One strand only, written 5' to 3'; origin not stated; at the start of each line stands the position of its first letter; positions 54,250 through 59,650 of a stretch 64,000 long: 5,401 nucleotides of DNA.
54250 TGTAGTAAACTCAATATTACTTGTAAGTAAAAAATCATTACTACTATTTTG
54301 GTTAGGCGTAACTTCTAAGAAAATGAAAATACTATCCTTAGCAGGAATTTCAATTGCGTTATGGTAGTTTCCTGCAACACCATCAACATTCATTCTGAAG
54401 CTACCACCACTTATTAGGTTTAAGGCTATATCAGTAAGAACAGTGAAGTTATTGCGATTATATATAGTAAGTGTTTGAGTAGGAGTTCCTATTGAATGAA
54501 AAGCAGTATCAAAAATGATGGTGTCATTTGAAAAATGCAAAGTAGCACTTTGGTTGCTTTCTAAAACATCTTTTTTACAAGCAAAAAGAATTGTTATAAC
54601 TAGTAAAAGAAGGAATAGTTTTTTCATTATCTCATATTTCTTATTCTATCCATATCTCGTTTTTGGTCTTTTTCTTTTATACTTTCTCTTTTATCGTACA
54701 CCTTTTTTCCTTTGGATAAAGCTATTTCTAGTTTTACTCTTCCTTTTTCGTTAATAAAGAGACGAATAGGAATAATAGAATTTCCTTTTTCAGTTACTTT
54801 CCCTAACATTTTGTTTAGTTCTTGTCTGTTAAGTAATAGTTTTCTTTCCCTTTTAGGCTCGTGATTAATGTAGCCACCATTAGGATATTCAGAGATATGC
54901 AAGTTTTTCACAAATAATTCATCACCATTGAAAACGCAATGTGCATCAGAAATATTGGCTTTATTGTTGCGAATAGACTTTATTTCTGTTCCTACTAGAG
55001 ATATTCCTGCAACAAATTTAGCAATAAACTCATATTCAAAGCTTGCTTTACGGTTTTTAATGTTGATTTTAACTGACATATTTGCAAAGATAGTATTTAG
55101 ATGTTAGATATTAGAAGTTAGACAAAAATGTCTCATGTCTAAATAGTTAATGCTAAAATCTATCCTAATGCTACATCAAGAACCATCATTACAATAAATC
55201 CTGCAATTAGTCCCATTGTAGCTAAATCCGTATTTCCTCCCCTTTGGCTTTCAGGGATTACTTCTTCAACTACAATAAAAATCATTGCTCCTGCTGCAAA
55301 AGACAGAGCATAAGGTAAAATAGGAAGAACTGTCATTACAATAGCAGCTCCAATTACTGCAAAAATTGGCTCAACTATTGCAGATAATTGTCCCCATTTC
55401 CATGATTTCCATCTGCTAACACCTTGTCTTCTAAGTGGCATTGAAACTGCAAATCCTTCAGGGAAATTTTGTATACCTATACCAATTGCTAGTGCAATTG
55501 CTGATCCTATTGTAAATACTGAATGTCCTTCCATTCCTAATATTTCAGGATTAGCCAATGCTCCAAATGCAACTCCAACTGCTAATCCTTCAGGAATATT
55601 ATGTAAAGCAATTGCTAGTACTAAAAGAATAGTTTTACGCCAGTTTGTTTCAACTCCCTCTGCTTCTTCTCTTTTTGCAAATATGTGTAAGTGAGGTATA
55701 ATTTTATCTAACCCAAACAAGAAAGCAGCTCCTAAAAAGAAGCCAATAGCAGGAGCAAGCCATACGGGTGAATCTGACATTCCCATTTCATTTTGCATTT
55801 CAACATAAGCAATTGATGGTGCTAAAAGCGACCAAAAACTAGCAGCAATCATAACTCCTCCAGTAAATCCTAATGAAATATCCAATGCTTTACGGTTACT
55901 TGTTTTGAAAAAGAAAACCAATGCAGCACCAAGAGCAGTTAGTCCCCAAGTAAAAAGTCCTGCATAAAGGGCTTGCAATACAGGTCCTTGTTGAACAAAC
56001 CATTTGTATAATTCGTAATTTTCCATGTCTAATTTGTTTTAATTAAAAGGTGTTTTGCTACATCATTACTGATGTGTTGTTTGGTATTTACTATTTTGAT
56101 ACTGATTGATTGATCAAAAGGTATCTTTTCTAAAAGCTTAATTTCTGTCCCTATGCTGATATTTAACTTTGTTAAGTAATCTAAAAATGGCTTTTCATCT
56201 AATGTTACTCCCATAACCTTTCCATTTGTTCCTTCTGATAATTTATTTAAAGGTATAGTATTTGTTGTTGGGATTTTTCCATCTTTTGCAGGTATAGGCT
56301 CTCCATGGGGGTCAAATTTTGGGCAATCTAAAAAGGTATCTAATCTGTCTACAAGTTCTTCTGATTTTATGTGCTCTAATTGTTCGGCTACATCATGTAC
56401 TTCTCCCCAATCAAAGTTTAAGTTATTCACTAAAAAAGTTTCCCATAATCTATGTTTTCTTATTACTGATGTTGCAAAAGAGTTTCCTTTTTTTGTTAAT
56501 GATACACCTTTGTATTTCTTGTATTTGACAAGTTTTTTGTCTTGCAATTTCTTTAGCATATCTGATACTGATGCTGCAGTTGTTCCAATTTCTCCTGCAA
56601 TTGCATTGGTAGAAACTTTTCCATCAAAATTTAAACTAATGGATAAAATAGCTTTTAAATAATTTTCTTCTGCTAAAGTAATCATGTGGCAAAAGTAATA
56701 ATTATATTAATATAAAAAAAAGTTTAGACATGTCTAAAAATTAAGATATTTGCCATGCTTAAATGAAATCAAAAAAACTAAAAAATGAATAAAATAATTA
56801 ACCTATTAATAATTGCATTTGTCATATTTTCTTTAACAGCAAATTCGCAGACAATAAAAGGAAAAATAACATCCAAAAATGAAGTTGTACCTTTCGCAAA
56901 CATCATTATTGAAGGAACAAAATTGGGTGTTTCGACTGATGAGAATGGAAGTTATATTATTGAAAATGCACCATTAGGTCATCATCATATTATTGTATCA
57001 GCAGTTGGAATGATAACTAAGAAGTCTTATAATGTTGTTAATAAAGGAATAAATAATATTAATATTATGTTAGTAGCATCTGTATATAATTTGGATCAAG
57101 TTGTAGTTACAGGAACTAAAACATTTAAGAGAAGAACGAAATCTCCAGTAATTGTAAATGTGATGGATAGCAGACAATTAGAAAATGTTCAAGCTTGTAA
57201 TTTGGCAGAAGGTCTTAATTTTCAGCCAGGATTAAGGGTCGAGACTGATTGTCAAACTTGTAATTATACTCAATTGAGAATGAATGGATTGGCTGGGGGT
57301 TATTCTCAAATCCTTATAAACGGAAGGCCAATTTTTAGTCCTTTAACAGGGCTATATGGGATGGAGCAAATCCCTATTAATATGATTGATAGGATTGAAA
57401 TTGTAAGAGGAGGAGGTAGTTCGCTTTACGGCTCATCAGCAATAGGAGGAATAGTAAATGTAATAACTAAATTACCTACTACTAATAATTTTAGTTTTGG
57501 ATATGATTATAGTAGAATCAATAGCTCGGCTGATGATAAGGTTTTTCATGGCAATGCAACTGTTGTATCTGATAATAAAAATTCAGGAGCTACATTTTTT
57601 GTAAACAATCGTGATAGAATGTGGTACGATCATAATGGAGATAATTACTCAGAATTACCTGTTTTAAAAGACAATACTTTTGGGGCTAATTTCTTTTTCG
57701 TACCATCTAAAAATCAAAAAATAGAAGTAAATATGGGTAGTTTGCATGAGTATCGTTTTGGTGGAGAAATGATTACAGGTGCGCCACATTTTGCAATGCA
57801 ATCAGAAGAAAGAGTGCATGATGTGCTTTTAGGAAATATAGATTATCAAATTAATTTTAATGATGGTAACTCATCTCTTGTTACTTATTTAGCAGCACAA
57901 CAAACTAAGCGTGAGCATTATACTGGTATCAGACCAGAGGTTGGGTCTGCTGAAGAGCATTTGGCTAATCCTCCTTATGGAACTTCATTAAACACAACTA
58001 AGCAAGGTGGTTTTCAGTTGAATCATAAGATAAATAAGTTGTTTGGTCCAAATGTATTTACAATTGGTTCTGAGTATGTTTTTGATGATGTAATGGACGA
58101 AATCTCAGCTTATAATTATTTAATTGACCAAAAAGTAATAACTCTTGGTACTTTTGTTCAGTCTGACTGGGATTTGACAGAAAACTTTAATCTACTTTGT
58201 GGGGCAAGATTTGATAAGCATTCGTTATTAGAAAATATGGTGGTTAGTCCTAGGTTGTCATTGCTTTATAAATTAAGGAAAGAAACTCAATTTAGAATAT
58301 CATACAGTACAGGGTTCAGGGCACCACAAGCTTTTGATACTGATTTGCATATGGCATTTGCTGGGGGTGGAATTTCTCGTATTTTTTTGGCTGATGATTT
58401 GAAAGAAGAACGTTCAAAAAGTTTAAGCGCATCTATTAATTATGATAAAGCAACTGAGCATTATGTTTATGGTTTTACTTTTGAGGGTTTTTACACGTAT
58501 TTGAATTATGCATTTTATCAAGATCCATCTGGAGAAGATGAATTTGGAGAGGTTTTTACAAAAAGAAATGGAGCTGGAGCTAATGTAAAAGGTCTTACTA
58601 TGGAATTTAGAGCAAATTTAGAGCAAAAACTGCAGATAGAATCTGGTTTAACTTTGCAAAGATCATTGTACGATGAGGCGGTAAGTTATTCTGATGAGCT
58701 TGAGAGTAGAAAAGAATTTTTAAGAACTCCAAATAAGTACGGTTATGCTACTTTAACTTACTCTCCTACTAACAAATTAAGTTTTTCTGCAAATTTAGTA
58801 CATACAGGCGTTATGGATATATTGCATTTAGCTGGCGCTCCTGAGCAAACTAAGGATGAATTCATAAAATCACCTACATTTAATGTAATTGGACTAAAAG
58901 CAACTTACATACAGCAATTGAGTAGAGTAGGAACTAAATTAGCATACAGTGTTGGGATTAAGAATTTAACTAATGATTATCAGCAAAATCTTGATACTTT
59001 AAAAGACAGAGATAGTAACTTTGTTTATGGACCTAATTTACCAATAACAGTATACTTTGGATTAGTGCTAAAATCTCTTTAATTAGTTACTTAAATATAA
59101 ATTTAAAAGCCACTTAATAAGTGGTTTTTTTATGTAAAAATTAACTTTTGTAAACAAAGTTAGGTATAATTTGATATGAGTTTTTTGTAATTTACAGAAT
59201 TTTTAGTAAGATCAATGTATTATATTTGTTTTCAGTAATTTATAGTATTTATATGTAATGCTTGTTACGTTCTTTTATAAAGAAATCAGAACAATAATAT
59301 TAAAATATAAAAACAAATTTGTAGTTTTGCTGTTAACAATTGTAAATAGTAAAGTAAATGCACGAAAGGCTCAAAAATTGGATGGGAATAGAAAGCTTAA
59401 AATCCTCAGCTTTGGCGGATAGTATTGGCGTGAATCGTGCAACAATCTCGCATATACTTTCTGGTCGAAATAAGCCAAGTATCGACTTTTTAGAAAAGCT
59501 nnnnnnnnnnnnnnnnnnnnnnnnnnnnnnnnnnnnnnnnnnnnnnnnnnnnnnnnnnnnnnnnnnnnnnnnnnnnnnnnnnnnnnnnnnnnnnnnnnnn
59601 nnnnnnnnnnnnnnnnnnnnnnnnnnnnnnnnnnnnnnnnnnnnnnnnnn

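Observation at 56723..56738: Perfect 16-bp palindrome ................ centred between divergent promoters of a DtxR-family regulator/ZIP operon and a TonB-dependent receptor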

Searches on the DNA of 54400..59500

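Call 50: search_rna_families(source=window, start=54400, end=59500, threshold=evalue, max_evalue=0.1)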
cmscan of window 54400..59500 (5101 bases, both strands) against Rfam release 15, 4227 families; matches with E-value up to 0.1: 0.
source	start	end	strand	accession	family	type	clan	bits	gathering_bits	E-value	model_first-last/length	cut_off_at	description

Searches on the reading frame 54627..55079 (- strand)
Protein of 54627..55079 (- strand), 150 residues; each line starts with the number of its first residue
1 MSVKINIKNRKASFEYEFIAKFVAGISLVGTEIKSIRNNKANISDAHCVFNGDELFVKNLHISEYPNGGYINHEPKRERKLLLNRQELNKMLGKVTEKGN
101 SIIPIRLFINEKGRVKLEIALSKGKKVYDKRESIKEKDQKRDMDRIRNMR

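Call 4: search_protein_families(library=pfam, proteins=[window:54627-55079:-])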
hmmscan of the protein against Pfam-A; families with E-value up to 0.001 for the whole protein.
window:54627-55079:- (150 aa): 1 family
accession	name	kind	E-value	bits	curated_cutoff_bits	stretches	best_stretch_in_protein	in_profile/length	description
PF01668.23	SmpB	-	2.4e-54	183.6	27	1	7-146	2-140/143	SmpB protein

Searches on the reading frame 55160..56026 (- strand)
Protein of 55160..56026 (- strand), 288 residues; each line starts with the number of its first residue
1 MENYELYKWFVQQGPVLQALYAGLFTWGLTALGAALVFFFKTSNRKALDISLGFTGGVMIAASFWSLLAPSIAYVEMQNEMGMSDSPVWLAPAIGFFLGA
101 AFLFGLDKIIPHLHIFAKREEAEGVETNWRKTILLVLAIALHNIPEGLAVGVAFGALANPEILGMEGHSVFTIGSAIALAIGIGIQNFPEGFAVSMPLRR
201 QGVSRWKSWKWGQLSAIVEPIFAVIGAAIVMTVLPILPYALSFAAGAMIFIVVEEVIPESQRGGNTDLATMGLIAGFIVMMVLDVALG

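Call 4: search_protein_families(library=pfam, proteins=[window:55160-56026:-])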
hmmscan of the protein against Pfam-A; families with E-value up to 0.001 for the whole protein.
window:55160-56026:- (288 aa): 1 family
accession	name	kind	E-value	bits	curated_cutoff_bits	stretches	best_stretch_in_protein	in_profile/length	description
PF02535.28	Zip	-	1.4e-22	80.8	35.1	2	130-283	177-322/323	ZIP Zinc transporter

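Call 7: search_protein_families(library=ncbifam, proteins=[window:55160-56026:-])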
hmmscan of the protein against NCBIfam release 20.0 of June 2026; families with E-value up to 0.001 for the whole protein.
window:55160-56026:- (288 aa): 1 family
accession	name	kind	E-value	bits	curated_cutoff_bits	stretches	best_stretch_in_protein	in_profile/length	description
NF003243.0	PRK04201.1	equivalog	8.6e-44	149.8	252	1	16-282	5-260/266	zinc transporter ZupT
